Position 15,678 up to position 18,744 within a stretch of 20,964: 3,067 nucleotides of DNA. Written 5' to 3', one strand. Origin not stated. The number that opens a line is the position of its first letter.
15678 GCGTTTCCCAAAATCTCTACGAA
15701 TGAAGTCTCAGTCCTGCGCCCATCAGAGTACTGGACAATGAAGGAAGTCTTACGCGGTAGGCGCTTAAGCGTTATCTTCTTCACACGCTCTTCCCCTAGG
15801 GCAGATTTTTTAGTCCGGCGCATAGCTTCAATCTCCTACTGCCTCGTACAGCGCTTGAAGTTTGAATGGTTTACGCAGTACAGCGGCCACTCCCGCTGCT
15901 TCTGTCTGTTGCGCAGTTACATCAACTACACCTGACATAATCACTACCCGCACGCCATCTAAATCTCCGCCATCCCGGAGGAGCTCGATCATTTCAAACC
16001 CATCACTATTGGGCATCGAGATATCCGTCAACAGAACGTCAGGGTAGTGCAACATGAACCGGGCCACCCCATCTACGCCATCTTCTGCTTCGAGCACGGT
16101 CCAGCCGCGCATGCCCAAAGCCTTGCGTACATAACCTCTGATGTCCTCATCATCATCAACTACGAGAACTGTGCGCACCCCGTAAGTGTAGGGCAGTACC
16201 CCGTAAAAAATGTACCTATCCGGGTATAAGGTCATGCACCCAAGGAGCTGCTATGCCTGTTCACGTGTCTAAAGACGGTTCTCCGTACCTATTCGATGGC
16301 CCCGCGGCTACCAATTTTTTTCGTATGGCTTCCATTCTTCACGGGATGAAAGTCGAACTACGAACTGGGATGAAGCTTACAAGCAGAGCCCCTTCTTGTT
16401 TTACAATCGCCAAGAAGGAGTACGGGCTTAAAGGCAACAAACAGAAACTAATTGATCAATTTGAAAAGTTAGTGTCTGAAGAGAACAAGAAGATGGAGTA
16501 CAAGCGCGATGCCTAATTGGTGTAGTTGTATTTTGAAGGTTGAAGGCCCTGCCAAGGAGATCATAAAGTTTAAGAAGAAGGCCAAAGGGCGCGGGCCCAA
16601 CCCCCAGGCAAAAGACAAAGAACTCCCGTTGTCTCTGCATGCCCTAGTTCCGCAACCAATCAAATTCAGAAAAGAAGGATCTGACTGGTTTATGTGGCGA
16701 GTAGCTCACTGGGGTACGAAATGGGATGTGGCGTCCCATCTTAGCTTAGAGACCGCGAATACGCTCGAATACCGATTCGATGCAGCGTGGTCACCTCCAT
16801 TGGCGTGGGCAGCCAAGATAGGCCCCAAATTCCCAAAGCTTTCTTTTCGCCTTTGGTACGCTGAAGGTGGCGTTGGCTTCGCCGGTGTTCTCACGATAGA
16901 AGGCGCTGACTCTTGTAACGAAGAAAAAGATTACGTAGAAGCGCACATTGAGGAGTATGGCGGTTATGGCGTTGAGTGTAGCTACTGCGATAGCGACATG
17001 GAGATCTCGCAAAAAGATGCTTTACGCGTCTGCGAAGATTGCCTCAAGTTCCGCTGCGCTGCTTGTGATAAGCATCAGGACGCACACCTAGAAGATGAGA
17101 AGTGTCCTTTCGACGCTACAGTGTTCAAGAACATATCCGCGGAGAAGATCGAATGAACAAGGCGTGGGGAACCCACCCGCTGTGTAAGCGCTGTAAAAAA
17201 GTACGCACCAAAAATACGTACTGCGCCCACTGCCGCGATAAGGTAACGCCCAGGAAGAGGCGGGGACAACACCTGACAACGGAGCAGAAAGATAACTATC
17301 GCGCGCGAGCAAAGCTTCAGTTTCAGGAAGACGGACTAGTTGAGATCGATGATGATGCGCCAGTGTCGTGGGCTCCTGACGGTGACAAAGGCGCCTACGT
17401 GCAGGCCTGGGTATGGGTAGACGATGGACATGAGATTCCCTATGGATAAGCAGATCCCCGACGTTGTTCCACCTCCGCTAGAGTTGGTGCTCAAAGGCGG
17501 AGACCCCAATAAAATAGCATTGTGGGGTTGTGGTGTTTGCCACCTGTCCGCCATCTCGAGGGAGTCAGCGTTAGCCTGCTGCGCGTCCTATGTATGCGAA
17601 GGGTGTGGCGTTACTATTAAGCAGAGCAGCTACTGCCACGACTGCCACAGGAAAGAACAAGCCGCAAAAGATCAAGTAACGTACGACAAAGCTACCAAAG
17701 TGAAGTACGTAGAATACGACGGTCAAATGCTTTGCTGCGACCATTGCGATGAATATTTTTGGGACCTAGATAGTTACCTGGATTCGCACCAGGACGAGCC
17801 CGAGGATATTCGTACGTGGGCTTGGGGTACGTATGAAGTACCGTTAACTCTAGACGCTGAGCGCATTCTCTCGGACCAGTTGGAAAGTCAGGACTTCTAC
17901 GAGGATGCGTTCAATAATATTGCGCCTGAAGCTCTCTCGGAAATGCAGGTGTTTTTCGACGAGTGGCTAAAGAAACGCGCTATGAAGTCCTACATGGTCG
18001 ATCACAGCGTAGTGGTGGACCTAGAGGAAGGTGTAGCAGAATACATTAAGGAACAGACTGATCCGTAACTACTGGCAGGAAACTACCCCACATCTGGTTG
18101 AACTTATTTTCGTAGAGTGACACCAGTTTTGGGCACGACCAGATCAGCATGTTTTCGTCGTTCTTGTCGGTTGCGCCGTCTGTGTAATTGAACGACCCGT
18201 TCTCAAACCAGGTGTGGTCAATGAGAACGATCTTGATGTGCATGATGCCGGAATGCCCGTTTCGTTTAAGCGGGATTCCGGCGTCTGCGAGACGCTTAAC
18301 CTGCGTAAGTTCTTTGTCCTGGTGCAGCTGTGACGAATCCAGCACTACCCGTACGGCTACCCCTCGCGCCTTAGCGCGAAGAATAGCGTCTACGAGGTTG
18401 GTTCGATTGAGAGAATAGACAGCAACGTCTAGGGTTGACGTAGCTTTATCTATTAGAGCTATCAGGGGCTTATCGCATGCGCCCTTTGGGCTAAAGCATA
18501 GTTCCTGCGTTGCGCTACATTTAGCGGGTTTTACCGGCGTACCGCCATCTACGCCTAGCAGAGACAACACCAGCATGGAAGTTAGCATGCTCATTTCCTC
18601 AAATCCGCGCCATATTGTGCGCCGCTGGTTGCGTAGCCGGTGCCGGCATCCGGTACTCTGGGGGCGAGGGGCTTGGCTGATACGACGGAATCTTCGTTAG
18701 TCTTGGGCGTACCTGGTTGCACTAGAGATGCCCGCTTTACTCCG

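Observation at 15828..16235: Stand-alone CheY-like receiver domain encoded in a phage-like genome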

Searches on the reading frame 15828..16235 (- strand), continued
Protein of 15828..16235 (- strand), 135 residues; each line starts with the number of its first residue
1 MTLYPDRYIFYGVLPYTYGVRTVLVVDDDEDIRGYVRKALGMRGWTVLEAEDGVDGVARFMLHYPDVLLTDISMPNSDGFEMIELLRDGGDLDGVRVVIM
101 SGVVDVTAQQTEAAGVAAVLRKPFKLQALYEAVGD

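Call 49: search_protein_families(library=pfam, proteins=[window:15828-16178:-], max_evalue=10)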
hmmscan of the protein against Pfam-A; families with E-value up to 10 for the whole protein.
window:15828-16178:- (116 aa): 1 family
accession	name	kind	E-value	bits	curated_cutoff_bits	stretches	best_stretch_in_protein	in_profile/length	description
PF00072.30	Response_reg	-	1.4e-20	74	30.2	1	4-114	1-110/111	Response regulator receiver domain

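Call 54: search_protein_families(library=ncbifam, proteins=[window:15828-16178:-], max_evalue=0.01)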
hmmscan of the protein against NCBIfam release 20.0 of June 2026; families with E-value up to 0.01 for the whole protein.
window:15828-16178:- (116 aa): 84 families (the best 25 are shown)
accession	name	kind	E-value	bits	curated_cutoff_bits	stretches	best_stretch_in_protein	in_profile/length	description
NF046022.1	RespRegCpdRBruc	equivalog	1.5e-18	67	180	1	1-114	1-113/120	cell cycle two-component system response regulator CpdR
NF008469.0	PRK11361.1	equivalog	1.4e-14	53.7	714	1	2-110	5-112/461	acetoacetate metabolism transcriptional regulator AtoC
NF045717.1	DVU0259_DivK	exception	1.5e-14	54.2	160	1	2-114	3-112/117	DVU0259 family response regulator domain-containing protein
TIGR01818.1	ntrC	equivalog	1.4e-13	50.5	558.6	1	4-110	1-106/463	nitrogen regulation protein NR(I)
NF045944.1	ResRegRpaBCyano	equivalog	1.7e-13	50.5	330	1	5-110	1-104/229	response regulator transcription factor RpaB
NF041367.1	CheY_Halo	equivalog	2e-13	50.7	200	1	4-116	1-112/114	chemotaxis protein CheY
NF041733.1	resp_reg_CseB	equivalog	6e-13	48.7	350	1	3-110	2-107/228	two-component system response regulator CseB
NF008099.0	PRK10841.1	equivalog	1.5e-12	46.2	920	1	3-112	826-934/949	two-component system sensor histidine kinase RcsC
NF045505.1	RR_RssB_Pseudo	equivalog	2.5e-12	46.6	700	1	3-112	7-115/394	two-component system response regulator RssB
NF046020.1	HisKinCckABruc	equivalog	4.7e-12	44.6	1000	1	3-114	751-863/868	cell cycle histidine kinase CckA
NF007820.0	PRK10529.1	equivalog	8.2e-12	45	325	1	1-110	1-108/225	two-component system response regulator KdpE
NF007969.0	PRK10693.1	equivalog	9.6e-12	44.6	329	1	3-106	9-111/337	two-component system response regulator RssB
NF040689.1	MtrAB_MtrA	equivalog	9.7e-12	44.7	300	1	4-110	1-105/219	MtrAB system response regulator MtrA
NF007901.0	PRK10610.1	equivalog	4.3e-11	43.1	189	1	4-112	8-118/129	chemotaxis response regulator CheY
NF006900.1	PRK09390.1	equivalog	1e-10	41.5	255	1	3-114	6-116/203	response regulator FixJ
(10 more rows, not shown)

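Call 55: search_protein_families(library=padloc, proteins=[window:15828-16178:-], max_evalue=0.001)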
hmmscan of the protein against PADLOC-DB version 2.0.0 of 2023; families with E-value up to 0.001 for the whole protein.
window:15828-16178:- (116 aa): 2 families
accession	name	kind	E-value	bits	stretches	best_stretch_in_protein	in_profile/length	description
PDLC04055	PD-T4-6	-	6.6e-05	19.9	1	2-114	366-479/496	-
PDLC00405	SduA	-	0.00011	19.8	1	3-61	8-66/323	DUF4263 domain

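Call 78: fold_search(model_id=the predicted structure, library=viral)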
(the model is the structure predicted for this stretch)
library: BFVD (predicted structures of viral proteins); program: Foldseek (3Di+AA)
matches with E <= 10: 1146; with E <= 0.001: 27
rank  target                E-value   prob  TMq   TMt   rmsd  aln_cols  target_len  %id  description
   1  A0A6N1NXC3            1.9e-08  1.00  0.77  0.61   2.0       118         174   26  Histidine protein kinase SLN1 [Tupanvirus deep ocean]
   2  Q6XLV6                2.4e-08  1.00  0.72  0.18   6.8       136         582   27  histidine kinase [Feldmannia irregularis virus a]
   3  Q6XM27                4.3e-08  1.00  0.77  0.25  10.2       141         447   23  FirrV-1-B9 [Feldmannia irregularis virus a]
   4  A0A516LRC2            4.9e-08  1.00  0.75  0.67   1.8       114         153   24  (no name in the UniProt tables at hand)
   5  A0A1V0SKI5            5.6e-08  1.00  0.73  0.52   3.2       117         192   22  Putative sensor histidine kinase [Klosneuvirus KNV1]
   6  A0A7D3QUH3            6.4e-08  1.00  0.75  0.51   1.9       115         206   19  Signal transduction response regulator protein receiver domain protein [Fadolivirus FV1/VV64]
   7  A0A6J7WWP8            1.3e-07  1.00  0.77  0.47   8.9       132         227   17  TtrR Response regulator [uncultured Caudovirales phage]
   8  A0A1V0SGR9            2.2e-07  1.00  0.71  0.78   2.1       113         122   23  Putative sensor histidine kinase [Hokovirus HKV1]
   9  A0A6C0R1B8            2.7e-07  1.00  0.75  0.68   2.0       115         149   25  Hybrid sensor histidine kinase-response regulator [Alteromonas phage vB_AmeM_PT11-V22]
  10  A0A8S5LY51            2.9e-07  1.00  0.70  0.33   2.5       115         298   19  Response regulator protein [Myoviridae sp. ctrnx29]
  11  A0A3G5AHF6            4.9e-07  1.00  0.71  0.13  16.6       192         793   14  histidine kinase [Sylvanvirus sp.]
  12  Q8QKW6                5.9e-07  1.00  0.67  0.18   7.3       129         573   22  histidine kinase [Ectocarpus siliculosus virus 1 (isolate New Zealand/Kaikoura/1988)]
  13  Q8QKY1                7.2e-07  1.00  0.77  0.24  12.2       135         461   21  EsV-1-88 [Ectocarpus siliculosus virus 1 (isolate New Zealand/Kaikoura/1988)]
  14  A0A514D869            7.7e-07  1.00  0.68  0.17   5.8       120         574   22  (no name in the UniProt tables at hand)
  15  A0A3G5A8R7            8.2e-07  1.00  0.69  0.16   8.2       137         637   20  histidine kinase [Hyperionvirus sp.]
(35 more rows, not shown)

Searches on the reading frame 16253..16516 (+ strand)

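Call 4: search_protein_families(library=pfam, proteins=[window:16253-16516:+], max_evalue=0.01)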
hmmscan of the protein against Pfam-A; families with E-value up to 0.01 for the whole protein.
window:16253-16516:+ (87 aa): 0 families

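Call 6: search_protein_families(library=phrogs, proteins=[window:16253-16516:+], max_evalue=0.01)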
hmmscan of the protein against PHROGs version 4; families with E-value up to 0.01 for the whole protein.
window:16253-16516:+ (87 aa): 1 family
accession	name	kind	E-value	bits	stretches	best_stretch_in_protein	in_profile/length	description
phrog_19182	-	unknown function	1.5e-07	32.5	1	23-77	13-67/74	-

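Call 54: search_protein_families(library=ncbifam, proteins=[window:16253-16516:+], max_evalue=0.01)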
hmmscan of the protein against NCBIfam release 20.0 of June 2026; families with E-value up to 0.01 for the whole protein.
window:16253-16516:+ (87 aa): 0 families

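Call 55: search_protein_families(library=padloc, proteins=[window:16253-16516:+], max_evalue=0.001)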
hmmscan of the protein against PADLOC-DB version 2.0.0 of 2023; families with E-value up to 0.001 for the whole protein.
window:16253-16516:+ (87 aa): 0 families

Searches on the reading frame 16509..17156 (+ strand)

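Call 4: search_protein_families(library=pfam, proteins=[window:16509-17156:+], max_evalue=0.01)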
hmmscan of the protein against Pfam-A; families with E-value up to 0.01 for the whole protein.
window:16509-17156:+ (215 aa): 2 families
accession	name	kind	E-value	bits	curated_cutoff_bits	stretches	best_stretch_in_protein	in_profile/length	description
PF18406.6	DUF1281_C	-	8.5e-09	35.7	22.8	1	77-147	11-75/88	Ferredoxin-like domain in Api92-like protein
PF08792.16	A2L_zn_ribbon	-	0.00016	21.7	22.9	1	156-178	5-27/33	A2L zinc ribbon domain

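Call 6: search_protein_families(library=phrogs, proteins=[window:16509-17156:+], max_evalue=0.01)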
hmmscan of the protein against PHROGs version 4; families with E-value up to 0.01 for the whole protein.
window:16509-17156:+ (215 aa): 2 families
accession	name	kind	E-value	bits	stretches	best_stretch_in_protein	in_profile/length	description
phrog_20518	-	unknown function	3.1e-13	51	1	58-126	105-175/177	-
phrog_12644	-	unknown function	5.7e-11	43.6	1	59-135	115-190/236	-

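Call 54: search_protein_families(library=ncbifam, proteins=[window:16509-17156:+], max_evalue=0.01)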
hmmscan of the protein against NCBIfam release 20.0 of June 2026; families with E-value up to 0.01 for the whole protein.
window:16509-17156:+ (215 aa): 0 families

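Call 55: search_protein_families(library=padloc, proteins=[window:16509-17156:+], max_evalue=0.001)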
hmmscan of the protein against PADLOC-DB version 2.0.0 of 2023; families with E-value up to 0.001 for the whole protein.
window:16509-17156:+ (215 aa): 0 families

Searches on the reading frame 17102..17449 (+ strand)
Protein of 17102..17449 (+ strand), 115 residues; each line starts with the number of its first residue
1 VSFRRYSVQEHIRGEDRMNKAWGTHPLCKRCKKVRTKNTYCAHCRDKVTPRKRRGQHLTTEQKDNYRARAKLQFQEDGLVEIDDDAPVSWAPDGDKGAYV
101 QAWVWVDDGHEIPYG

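Call 4: search_protein_families(library=pfam, proteins=[window:17102-17449:+], max_evalue=0.01)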
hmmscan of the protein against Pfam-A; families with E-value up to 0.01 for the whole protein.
window:17102-17449:+ (115 aa): 0 families

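Call 6: search_protein_families(library=phrogs, proteins=[window:17102-17449:+], max_evalue=0.01)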
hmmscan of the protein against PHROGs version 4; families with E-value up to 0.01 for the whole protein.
window:17102-17449:+ (115 aa): 1 family
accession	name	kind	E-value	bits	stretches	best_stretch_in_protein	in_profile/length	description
phrog_6739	-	unknown function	3.9e-08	34.7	1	63-109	70-112/158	-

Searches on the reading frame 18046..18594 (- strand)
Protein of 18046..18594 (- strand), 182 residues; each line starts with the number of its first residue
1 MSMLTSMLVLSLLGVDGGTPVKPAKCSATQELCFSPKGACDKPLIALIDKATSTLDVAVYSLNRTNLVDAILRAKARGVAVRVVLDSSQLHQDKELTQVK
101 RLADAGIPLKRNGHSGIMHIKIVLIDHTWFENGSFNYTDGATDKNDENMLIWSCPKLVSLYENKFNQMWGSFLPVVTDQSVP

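Call 6: search_protein_families(library=phrogs, proteins=[window:18046-18594:-], max_evalue=0.01)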
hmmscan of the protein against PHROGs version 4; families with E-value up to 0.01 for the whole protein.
window:18046-18594:- (182 aa): 2 families
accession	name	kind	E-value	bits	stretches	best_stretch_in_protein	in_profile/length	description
phrog_12711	-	unknown function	2e-27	97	1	28-169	21-161/162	-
phrog_17878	-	unknown function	0.0076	16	0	65-137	345-419/483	-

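Call 70: search_protein_families(library=pfam, proteins=[window:18046-18594:-], max_evalue=0.01)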
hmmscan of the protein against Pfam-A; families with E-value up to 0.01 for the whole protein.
window:18046-18594:- (182 aa): 2 families
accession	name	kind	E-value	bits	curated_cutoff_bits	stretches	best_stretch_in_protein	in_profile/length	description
PF13091.12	PLDc_2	-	5.2e-30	104.4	27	1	44-169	1-132/132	PLD-like domain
PF00614.28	PLDc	-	0.0011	19.3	21.9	1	116-141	3-28/28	Phospholipase D Active site motif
